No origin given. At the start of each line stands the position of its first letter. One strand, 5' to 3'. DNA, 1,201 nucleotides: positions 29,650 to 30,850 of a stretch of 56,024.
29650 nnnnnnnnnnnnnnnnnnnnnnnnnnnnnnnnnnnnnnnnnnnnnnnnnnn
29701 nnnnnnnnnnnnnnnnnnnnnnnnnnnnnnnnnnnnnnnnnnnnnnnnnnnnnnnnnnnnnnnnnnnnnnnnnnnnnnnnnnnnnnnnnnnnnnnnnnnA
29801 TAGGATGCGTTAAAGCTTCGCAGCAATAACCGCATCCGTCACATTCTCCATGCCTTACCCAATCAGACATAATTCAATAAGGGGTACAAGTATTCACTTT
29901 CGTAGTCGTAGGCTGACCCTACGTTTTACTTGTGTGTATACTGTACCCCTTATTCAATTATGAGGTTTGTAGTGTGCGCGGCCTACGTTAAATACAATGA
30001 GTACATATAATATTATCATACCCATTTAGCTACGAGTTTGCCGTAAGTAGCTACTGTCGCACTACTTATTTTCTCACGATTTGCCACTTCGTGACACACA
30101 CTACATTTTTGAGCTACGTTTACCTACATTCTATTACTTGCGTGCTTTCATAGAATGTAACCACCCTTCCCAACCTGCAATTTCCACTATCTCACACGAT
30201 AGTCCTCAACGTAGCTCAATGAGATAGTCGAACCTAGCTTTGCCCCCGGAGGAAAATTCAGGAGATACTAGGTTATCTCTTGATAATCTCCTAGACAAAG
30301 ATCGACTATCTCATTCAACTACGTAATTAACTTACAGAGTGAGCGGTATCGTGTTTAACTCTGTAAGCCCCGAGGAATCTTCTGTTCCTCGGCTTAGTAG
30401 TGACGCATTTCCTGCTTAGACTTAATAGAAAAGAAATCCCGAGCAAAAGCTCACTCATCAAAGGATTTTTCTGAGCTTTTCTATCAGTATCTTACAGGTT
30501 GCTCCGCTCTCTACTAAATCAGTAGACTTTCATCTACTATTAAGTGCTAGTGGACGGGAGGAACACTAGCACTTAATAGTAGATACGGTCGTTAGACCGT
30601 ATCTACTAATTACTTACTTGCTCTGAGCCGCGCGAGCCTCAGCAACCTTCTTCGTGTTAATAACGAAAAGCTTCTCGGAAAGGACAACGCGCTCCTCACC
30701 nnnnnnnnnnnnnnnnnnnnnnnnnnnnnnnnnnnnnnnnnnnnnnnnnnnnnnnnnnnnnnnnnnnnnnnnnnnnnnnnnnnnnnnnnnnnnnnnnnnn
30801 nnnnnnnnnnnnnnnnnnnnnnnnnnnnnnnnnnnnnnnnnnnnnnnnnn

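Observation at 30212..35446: Two-copy hairpin family with a conserved base and covarying distal stem (30212..30322 and 35349..35446)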

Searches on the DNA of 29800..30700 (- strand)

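Call 42: build_rna_model(alignment_id=A2, structure=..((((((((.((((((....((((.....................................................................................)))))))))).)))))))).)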
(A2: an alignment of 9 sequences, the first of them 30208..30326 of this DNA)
Model R1 built from alignment A2 (9 sequences, 130 columns); structure: as given.
model positions 114; base pairs 18; branch points 0; effective number of sequences 6.33; information 0.59 bits per position. Calibrated on 0.2 Mb of random sequence (short: E-values are rough).
structure used (alignment columns):
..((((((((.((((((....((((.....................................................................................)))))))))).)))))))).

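Call 43: search_with_rna_model(model_id=R1, sources=[window, L001, L002, L003, L016, L035, L068, L080, L081, L084, L085, L103, L069, L044, L046, L047, L065, L075], max_evalue=5)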
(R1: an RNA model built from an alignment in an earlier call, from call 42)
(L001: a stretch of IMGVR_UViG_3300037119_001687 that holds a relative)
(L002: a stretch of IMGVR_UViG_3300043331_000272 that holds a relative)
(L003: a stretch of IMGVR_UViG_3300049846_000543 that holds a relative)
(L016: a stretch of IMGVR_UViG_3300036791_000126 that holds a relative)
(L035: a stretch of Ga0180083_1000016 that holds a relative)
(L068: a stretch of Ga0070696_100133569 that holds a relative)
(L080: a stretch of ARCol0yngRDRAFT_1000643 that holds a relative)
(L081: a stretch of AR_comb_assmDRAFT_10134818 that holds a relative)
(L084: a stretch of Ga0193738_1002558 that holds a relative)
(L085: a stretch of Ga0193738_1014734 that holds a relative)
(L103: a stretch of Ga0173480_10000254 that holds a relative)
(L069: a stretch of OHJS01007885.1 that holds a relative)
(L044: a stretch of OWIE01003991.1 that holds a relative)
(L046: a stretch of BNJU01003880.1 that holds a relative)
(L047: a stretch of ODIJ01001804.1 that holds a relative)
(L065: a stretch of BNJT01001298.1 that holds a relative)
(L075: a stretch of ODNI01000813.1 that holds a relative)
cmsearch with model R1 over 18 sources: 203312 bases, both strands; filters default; matches with E-value up to 5: 37.
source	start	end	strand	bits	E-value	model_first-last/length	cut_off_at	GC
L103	2596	2701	-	86.9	3.5e-22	1-114/114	no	0.56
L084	3029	3145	+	86.1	5.9e-22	1-114/114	no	0.56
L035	13233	13341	+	85.3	1e-21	1-114/114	no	0.48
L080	276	380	+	84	2.5e-21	1-114/114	no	0.42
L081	1971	2075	-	84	2.5e-21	1-114/114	no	0.42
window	35345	35450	-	77.3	2.1e-19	1-114/114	no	0.46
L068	627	732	+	77.3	2.1e-19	1-114/114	no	0.46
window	30208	30326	-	76.3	4e-19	1-114/114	no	0.41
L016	9659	9766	-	69.5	3.6e-17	1-114/114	no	0.46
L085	1387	1485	+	59.9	2.1e-14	1-114/114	no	0.43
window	29866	29965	-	51.1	7.5e-12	1-114/114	no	0.39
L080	135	221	+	48.3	4.6e-11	1-114/114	no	0.48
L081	2130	2216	-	48.3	4.6e-11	1-114/114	no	0.48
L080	683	763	+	43.5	1.1e-09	1-114/114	no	0.48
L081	1588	1668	-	43.5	1.1e-09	1-114/114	no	0.48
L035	12952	13069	+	38.1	3.9e-08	1-114/114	no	0.44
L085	408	476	+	36.1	1.5e-07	1-114/114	no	0.39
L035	13234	13342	-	35.7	2e-07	1-114/114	no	0.49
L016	9658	9765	+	34.3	5.1e-07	1-114/114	no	0.45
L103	2595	2700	+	34.1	5.6e-07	1-114/114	no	0.56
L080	277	381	-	32.8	1.3e-06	1-114/114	no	0.42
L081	1970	2074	+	32.8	1.3e-06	1-114/114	no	0.42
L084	3030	3146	-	30.5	6.3e-06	1-114/114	no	0.55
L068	628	733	-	28.9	1.8e-05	1-114/114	no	0.46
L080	684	764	-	27.4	4.8e-05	1-114/114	no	0.48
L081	1587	1667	+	27.4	4.8e-05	1-114/114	no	0.48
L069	1445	1560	-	24.5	0.00034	1-114/114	no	0.41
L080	136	222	-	24.3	0.00037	1-114/114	no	0.48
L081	2129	2215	+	24.3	0.00037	1-114/114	no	0.48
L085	1388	1487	-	23.4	0.00069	1-114/114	no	0.44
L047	1931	2046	+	22.2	0.0015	1-114/114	no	0.41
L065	2092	2208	-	21.4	0.0026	1-114/114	no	0.39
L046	4384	4500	+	21.4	0.0026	1-114/114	no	0.41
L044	1020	1135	+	21.3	0.0028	1-114/114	no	0.4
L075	1519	1634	+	21.3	0.0028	1-114/114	no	0.4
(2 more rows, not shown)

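Call 54: search_rna_families(source=window, start=29800, end=30700, threshold=evalue, max_evalue=10)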
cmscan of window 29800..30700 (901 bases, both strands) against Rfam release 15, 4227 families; matches with E-value up to 10: 7.
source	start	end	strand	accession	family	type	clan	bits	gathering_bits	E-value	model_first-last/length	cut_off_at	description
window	30533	30583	-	RF04128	MIR8562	Gene; miRNA;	-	23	211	0.081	1-242/242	no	MIR8562 microRNA precursor family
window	30559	30622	-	RF01816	RsaA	Gene; sRNA;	-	22.9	50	0.24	1-134/134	no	RNA Staph. aureus A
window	30573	30628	+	RF01467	rli36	Gene; sRNA;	-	21.2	50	0.67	1-84/84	no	Listeria sRNA rli36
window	29867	29967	+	RF04158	mir-568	Gene; miRNA;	-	20.9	75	1.3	1-93/93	no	mir-568 microRNA precursor family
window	30232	30306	-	RF04082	mir-54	Gene; miRNA;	-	20.8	70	0.27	1-88/88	no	mir-54 microRNA precursor family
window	30530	30584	-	RF04130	MIR7996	Gene; miRNA;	-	19.5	119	0.87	1-190/190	no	MIR7996 microRNA precursor family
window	30109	30219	-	RF00373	RNaseP_arch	Gene; ribozyme;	CL00002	9.4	84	3.3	1-288/288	no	Archaeal RNase P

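Call 68: search_with_rna_model(model_id=R1, sources=[L111, L112, L113, L114, L115, L116, L117, L118, L119, L120, L121, L122, L123, L124, L125, L126, L127, L128, L129, L130, L131, L132, L133, L134, L135, L136, L137, L138, L139, L140, L141, L142, L143, L144, L145, L146, L147, L148, L149, L150, L151, L152, L153, L154, L155, L156, L157, L158, L159, L160, L161, L162, L163, L164, L165, L166, L167, L168, L169, L170, L171, L172, L173, L174, L175, L176, L177, L178, L179, L180, L181, L182, L183], max_evalue=0.01)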
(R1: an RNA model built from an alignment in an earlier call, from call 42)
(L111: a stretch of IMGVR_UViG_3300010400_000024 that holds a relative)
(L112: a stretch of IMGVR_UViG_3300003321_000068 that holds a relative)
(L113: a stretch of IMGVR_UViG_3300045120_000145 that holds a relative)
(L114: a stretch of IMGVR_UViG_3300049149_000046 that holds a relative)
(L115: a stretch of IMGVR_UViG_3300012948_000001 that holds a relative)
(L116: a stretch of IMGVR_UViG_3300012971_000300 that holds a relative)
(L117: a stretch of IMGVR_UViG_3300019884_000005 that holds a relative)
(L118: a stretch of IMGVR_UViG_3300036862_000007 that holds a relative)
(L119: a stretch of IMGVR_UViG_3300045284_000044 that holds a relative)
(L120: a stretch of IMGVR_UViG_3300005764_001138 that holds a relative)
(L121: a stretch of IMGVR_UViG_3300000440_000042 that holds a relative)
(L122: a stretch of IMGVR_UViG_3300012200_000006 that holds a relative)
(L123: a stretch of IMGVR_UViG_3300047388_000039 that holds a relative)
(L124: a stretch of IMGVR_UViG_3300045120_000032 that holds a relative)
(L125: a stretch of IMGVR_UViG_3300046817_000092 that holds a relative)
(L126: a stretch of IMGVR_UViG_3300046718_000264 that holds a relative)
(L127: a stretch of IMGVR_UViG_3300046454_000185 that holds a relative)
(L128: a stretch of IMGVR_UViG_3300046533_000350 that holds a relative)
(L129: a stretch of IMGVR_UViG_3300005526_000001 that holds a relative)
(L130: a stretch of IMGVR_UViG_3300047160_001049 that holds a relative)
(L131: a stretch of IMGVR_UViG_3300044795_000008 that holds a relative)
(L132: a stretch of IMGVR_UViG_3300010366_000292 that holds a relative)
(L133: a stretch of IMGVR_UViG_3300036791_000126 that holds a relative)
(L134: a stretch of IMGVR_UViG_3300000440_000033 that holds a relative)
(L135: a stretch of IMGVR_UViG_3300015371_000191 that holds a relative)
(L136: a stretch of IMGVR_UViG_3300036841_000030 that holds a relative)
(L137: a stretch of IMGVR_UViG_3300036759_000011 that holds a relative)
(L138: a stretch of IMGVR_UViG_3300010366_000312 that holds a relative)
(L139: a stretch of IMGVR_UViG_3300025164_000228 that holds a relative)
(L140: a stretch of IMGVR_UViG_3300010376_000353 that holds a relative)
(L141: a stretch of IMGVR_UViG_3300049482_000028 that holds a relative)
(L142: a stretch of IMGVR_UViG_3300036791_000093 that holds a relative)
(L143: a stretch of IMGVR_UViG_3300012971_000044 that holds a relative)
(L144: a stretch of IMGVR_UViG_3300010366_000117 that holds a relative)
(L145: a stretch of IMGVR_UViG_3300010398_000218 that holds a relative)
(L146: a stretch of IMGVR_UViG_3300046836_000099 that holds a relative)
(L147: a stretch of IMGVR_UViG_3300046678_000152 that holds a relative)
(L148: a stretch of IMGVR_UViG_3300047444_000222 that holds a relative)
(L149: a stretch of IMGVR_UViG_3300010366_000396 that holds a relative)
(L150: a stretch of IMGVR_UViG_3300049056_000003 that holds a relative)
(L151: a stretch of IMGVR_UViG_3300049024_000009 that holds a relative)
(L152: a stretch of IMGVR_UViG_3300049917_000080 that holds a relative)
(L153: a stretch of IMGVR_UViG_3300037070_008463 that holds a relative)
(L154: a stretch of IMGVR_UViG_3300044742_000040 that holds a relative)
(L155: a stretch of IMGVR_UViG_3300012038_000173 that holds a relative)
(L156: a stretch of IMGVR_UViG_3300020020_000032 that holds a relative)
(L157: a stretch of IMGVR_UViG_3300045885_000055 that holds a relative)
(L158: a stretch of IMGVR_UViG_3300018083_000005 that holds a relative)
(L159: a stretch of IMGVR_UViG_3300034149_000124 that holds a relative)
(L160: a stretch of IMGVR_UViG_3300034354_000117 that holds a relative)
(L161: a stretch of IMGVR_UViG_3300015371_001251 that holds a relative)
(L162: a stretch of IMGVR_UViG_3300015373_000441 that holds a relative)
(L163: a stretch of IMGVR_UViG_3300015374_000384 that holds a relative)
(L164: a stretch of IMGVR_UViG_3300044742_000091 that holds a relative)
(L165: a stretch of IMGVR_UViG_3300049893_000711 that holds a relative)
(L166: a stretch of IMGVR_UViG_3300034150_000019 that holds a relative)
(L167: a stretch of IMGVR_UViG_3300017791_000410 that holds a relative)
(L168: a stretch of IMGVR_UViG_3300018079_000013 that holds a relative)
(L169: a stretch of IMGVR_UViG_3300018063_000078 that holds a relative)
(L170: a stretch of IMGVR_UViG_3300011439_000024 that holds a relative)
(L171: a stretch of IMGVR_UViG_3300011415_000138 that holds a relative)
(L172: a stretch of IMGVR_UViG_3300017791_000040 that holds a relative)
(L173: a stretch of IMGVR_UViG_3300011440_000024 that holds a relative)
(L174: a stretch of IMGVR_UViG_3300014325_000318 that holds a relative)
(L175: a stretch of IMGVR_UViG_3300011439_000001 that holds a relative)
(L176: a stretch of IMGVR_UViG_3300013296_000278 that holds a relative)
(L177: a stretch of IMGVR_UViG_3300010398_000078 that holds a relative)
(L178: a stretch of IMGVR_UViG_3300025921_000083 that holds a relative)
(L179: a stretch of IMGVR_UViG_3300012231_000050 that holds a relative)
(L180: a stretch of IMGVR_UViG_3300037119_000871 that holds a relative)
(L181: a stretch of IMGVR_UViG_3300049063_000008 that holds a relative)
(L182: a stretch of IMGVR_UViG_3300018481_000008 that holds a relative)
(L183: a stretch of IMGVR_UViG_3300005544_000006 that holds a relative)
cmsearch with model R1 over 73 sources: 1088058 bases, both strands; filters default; matches with E-value up to 0.01: 18.
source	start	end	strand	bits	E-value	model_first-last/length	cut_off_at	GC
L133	2082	2189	+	69.5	1.9e-16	1-114/114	no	0.46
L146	2880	2992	+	46.9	6.3e-10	1-114/114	no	0.48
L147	8167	8279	+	46.9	6.3e-10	1-114/114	no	0.48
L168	2378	2488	+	45.7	1.4e-09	1-114/114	no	0.54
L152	6165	6260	+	45.4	1.7e-09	1-114/114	no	0.48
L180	9134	9270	+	44.7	2.7e-09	1-114/114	no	0.47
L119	395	542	+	44.1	4.2e-09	1-114/114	no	0.47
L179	1759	1844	+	43.3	6.8e-09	1-114/114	no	0.44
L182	1482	1534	+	38.2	2.1e-07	1-114/114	no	0.49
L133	2083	2190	-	34.3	2.7e-06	1-114/114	no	0.45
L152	6166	6261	-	31.8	1.4e-05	1-114/114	no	0.47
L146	2881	2993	-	31.6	1.6e-05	1-114/114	no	0.48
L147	8168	8280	-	31.6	1.6e-05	1-114/114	no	0.48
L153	343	436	+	31.3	2e-05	1-114/114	no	0.61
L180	9841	9897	+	28.2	0.00015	1-114/114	no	0.51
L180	9135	9271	-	28.1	0.00016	1-114/114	no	0.47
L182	1483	1535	-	24.7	0.0016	1-114/114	no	0.47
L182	235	340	+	23.9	0.0027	1-114/114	no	0.44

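Call 102: search_with_rna_model(model_id=R1, sources=[L269, L270, L271, L272, L273], max_evalue=1)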
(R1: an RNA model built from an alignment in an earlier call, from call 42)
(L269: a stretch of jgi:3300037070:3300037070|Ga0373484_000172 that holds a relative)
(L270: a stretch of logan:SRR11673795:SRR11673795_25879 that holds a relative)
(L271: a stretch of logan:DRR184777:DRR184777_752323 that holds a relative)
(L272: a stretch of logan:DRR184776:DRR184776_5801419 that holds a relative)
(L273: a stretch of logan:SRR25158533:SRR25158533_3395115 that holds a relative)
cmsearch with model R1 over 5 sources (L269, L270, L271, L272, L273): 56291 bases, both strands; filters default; matches with E-value up to 1: 18.
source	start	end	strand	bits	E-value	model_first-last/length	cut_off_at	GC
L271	8210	8313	+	49.6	5.5e-12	1-114/114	no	0.42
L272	2014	2117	+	49.6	5.5e-12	1-114/114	no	0.42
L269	8415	8520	+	47.2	2.6e-11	1-114/114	no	0.41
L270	8415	8520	+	47.2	2.6e-11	1-114/114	no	0.41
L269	7961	8063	+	42.1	7.7e-10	1-114/114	no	0.41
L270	7961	8063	+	42.1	7.7e-10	1-114/114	no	0.41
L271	8211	8314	-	40.8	1.8e-09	1-114/114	no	0.43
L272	2015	2118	-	40.8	1.8e-09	1-114/114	no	0.43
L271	7484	7610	+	29.8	2.7e-06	1-114/114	no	0.39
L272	1288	1414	+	29.8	2.7e-06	1-114/114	no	0.39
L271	7485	7611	-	28.6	6e-06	1-114/114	no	0.39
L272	1289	1415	-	28.6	6e-06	1-114/114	no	0.39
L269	7962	8064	-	23.5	0.00019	1-114/114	no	0.41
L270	7962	8064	-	23.5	0.00019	1-114/114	no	0.41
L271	7786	7885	+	23.4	0.00019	1-114/114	no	0.41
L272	1590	1689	+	23.4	0.00019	1-114/114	no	0.41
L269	8416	8521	-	20.2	0.0016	1-114/114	no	0.41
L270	8416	8521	-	20.2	0.0016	1-114/114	no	0.41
